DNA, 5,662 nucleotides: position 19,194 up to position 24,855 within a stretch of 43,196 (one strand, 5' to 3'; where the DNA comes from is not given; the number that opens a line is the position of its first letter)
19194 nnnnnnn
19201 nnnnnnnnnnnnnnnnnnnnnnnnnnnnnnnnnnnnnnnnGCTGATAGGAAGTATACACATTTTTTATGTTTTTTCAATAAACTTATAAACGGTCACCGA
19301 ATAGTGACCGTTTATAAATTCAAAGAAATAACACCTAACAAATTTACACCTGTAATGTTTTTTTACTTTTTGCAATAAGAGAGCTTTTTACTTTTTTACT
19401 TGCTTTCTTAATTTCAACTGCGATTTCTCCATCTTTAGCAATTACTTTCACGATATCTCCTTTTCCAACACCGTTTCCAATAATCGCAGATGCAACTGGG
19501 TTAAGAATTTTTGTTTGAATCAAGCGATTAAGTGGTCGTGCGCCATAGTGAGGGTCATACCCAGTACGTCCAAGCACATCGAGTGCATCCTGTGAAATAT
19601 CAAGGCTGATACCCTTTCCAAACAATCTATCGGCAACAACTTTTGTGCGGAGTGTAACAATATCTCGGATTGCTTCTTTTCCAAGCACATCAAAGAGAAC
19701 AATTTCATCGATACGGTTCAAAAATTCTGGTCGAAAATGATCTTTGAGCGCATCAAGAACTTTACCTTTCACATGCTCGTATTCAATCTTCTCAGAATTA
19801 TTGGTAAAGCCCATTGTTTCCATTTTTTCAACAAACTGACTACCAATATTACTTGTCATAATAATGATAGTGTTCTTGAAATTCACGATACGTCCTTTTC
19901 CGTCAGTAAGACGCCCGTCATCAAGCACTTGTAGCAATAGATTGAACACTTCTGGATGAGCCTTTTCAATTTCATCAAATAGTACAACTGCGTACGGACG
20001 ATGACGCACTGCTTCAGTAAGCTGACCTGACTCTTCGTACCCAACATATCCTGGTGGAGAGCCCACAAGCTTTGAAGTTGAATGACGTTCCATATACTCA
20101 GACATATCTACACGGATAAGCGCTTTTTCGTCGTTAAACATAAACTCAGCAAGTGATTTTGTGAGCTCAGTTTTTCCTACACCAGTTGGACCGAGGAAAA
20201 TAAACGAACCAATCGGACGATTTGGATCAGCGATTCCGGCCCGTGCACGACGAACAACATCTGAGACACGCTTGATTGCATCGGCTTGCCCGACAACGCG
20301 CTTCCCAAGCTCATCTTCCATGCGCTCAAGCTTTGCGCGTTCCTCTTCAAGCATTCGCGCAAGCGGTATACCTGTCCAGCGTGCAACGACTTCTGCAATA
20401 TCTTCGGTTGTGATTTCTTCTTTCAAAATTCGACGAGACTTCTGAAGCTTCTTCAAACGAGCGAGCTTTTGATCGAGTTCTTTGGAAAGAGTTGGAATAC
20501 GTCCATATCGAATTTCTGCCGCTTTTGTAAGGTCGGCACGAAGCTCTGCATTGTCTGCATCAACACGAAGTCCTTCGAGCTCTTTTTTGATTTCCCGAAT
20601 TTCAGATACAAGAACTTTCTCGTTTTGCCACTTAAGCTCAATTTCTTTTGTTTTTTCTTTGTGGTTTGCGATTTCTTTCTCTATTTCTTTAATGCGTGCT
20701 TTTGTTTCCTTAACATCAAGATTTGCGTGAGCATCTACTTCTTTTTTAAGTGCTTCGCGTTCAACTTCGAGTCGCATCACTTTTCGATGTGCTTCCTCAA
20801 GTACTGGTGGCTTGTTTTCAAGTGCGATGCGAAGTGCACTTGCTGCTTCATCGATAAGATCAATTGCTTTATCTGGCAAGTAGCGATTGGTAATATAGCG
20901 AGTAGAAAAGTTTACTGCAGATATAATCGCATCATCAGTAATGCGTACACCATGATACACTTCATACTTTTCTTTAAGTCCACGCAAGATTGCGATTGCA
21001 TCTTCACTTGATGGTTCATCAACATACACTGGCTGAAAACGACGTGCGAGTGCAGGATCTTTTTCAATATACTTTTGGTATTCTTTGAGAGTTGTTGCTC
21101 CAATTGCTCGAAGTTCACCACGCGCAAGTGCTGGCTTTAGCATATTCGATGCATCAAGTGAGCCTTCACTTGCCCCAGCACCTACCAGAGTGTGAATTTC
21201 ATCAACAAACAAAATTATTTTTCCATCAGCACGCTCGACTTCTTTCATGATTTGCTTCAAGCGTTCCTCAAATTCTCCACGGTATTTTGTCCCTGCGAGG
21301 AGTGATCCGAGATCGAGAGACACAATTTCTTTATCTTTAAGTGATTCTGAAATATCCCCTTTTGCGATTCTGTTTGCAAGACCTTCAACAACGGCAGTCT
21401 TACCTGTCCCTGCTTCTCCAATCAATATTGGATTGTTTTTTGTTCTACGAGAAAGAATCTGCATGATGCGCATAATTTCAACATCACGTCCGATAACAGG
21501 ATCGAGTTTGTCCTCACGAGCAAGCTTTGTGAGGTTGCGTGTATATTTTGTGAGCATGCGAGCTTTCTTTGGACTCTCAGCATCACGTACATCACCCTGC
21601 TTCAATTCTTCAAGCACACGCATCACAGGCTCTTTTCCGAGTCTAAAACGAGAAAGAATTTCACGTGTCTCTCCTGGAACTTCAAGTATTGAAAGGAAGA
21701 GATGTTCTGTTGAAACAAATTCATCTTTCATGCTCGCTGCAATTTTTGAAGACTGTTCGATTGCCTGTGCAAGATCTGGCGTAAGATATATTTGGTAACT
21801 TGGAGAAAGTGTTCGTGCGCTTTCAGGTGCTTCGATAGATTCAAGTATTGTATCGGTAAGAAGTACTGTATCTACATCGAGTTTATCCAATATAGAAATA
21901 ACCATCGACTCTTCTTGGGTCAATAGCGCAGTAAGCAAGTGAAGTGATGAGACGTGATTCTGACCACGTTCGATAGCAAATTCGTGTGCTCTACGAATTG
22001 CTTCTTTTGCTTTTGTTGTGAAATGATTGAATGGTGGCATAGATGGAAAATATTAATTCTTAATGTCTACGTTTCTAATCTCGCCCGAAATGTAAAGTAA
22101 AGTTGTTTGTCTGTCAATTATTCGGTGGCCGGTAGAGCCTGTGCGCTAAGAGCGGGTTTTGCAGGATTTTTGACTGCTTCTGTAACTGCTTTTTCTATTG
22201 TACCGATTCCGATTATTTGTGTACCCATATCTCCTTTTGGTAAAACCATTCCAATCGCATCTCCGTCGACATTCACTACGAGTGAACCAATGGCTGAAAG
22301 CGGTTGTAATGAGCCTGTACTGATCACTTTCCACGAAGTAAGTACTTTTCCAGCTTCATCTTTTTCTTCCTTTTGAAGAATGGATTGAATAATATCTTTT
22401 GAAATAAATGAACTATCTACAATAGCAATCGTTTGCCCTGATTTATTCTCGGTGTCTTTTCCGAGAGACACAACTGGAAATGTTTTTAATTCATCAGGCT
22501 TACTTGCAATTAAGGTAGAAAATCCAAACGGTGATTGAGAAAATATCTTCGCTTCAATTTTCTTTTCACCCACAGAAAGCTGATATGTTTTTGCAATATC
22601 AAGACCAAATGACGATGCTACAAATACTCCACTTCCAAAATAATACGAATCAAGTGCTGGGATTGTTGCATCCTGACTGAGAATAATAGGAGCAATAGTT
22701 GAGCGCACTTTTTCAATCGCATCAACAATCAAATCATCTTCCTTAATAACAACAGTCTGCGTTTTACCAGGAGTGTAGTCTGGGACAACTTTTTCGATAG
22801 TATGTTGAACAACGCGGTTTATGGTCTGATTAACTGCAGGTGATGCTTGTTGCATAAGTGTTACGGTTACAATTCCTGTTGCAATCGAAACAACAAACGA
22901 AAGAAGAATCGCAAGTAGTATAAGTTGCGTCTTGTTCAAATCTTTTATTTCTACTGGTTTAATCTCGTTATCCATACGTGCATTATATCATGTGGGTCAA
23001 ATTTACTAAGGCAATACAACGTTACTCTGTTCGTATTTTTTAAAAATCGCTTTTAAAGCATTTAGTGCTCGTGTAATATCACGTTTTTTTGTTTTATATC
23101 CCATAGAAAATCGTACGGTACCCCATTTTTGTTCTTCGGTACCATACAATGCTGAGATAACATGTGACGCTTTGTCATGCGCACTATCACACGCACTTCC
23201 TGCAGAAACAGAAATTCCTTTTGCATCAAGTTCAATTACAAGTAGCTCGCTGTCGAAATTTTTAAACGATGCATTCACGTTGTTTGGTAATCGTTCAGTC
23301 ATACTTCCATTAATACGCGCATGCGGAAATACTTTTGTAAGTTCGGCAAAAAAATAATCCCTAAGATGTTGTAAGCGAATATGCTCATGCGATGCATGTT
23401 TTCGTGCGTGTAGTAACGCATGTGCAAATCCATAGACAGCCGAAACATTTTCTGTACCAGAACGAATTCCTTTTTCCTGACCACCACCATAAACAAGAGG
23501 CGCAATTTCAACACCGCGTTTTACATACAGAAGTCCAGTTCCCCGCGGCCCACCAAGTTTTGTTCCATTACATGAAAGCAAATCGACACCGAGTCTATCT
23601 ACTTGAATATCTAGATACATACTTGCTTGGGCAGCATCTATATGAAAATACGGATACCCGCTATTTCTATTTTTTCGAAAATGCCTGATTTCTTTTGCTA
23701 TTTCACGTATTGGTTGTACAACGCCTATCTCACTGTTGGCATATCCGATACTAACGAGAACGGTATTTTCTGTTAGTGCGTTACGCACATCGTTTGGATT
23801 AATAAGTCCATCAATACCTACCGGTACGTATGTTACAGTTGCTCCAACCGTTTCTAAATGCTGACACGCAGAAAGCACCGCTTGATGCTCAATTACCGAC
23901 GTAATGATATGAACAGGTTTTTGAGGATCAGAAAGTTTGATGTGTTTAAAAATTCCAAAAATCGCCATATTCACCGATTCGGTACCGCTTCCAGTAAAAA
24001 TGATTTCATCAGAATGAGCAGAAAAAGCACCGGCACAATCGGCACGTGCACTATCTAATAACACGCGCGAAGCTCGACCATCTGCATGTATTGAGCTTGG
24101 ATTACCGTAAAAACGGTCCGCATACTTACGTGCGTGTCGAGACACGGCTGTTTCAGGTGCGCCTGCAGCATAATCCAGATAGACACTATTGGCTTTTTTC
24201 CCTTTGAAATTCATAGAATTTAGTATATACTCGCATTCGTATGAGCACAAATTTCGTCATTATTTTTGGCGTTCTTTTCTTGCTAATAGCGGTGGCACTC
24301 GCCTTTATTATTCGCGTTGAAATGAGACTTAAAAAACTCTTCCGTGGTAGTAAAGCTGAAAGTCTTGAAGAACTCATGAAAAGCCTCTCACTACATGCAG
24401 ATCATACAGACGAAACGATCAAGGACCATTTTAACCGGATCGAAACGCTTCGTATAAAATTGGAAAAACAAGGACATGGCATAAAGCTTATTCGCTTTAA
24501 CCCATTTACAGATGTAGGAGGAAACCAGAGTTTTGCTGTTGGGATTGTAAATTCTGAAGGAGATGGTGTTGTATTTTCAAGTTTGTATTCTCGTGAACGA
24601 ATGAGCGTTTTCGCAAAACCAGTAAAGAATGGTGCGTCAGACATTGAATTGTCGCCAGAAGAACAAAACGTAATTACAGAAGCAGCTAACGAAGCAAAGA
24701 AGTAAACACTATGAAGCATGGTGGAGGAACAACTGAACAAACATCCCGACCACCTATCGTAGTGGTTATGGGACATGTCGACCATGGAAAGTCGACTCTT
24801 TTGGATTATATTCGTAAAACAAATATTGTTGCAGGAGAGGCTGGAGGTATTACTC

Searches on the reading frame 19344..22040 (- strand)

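Call 6: search_protein_families(library=pfam, proteins=[window:19344-22040:-], max_evalue=0.01)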
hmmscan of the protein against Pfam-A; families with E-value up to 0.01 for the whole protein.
window:19344-22040:- (898 aa): 31 families (the best 25 are shown)
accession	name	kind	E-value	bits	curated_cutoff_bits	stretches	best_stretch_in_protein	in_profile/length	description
PF07724.20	AAA_2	-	2e-70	236.6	27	1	608-780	1-166/166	AAA domain (Cdc48 subfamily)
PF17871.7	AAA_lid_9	-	5.9e-32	110.1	22.8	1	344-442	1-99/104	AAA lid domain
PF00004.35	AAA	-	4e-23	82.7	21.2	2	205-321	2-111/131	ATPase family associated with various cellular activities (AAA)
PF10431.15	ClpB_D2-small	-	1.9e-21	76.3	21.9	1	786-866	1-81/81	C-terminal, D2-small domain, of ClpB protein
PF07728.20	AAA_5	-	1.1e-17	64.7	22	1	613-734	2-125/139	AAA domain (dynein-related subfamily)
PF02861.25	Clp_N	-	1.4e-16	60.8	20.7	2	18-69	1-52/53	Clp amino terminal domain, pathogenicity island component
PF13401.12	AAA_22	-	4.3e-11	43.7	27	2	200-291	4-97/130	AAA domain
PF13191.12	AAA_16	-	1.1e-10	42.8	32.6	1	182-229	2-52/167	AAA ATPase domain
PF00158.32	Sigma54_activat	-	1.7e-10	41.3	20.2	1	612-734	24-146/168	Sigma-54 interaction domain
PF12775.13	AAA_7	-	1.1e-06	28.8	25.8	0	613-659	36-82/181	P-loop containing dynein motor region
PF13173.12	AAA_14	-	6.8e-06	26.6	27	0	614-709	6-88/129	AAA domain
PF01695.23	IstB_IS21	-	5.2e-05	23.3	24.1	0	199-266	90-153/238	IstB-like ATP binding protein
PF05621.17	TniB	-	8.2e-05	22.5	22.4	0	237-341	84-185/189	Bacterial TniB protein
PF20720.3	nSTAND3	-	9.4e-05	22.6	27.2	0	614-653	21-60/155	Novel STAND NTPase 3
PF01637.24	ATPase_2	-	9.5e-05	22.7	33.2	0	185-288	4-125/225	ATPase domain predominantly from Archaea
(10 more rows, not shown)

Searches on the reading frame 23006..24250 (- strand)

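Call 6: search_protein_families(library=pfam, proteins=[window:23006-24250:-], max_evalue=0.01)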
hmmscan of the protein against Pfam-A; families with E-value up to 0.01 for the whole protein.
window:23006-24250:- (414 aa): 1 family
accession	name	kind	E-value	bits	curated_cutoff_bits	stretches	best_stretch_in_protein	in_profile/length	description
PF00266.25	Aminotran_5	-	4.8e-60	203.9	21.5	1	23-393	1-369/371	Aminotransferase class-V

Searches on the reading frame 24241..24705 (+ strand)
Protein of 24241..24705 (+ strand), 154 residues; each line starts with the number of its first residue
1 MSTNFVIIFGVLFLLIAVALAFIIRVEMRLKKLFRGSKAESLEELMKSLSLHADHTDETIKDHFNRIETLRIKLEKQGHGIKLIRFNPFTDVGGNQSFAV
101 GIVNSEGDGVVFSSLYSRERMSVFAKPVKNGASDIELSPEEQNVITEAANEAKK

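Call 8: search_protein_families(library=pfam, proteins=[window:24241-24705:+], max_evalue=0.001)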
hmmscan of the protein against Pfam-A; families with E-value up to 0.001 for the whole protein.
window:24241-24705:+ (154 aa): 1 family
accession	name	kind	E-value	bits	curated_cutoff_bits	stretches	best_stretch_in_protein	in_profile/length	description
PF14584.11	DUF4446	-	3.1e-34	118.6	27.4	1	6-148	7-149/150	Protein of unknown function (DUF4446)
